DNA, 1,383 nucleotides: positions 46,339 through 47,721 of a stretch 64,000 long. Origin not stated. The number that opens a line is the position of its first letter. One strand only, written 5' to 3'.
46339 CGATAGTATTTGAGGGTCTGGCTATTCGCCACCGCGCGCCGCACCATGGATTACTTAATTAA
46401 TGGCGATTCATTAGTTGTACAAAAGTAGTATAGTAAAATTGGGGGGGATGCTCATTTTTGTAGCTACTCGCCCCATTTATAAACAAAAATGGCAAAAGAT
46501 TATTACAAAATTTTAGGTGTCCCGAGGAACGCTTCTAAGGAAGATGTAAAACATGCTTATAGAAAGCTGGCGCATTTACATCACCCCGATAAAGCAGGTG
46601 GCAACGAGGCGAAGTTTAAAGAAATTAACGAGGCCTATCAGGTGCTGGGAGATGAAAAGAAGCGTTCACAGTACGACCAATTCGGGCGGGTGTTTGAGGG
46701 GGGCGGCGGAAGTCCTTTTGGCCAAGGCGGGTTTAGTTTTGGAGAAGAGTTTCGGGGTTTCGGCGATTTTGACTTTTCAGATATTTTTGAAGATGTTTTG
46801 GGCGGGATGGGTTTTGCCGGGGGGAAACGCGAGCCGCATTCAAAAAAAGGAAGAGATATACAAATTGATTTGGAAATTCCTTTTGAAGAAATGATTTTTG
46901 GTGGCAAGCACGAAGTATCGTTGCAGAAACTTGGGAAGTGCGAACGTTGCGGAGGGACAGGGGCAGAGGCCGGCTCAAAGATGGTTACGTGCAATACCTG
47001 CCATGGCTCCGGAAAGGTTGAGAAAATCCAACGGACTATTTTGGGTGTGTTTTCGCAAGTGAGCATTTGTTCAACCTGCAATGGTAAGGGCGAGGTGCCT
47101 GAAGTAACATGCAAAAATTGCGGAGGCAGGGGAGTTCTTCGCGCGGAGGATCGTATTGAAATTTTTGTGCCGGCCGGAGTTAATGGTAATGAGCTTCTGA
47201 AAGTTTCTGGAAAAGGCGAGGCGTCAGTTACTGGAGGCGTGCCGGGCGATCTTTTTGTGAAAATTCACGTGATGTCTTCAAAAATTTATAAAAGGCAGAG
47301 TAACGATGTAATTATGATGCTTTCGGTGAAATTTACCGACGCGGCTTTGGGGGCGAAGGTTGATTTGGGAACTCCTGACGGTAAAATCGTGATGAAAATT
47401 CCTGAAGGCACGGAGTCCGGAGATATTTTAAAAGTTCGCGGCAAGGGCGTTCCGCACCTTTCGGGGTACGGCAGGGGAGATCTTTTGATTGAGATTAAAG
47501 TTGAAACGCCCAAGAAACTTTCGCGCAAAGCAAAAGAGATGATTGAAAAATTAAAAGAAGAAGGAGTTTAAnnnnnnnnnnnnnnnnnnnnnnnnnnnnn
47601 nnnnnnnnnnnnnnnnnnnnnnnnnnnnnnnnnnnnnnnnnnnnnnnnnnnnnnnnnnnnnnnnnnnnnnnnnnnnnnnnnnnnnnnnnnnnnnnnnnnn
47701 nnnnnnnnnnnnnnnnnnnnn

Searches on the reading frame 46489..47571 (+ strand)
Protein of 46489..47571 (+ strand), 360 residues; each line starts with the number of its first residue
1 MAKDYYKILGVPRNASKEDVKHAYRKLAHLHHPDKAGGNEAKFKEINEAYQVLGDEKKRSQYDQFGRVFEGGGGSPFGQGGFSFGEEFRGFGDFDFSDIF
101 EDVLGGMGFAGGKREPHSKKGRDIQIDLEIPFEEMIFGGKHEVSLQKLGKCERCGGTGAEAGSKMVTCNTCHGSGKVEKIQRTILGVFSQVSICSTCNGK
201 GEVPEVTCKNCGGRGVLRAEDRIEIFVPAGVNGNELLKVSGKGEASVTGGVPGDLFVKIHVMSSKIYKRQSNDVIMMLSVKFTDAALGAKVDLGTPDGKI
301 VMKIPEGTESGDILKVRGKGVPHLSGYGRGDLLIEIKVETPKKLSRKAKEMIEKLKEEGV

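Call 21: search_protein_families(library=pfam, proteins=[window:46489-47571:+])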
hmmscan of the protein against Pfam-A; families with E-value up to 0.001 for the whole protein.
window:46489-47571:+ (360 aa): 3 families
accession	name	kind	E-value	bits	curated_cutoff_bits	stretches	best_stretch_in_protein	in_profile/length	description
PF01556.23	DnaJ_C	-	3.8e-40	137.8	26.6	1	124-341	1-152/152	DnaJ C terminal domain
PF00226.36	DnaJ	-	3.9e-24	85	27.8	1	4-63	1-63/63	DnaJ domain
PF00684.25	DnaJ_CXXCXGXG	-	1.1e-14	54.8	32.7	1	151-215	1-65/65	DnaJ central domain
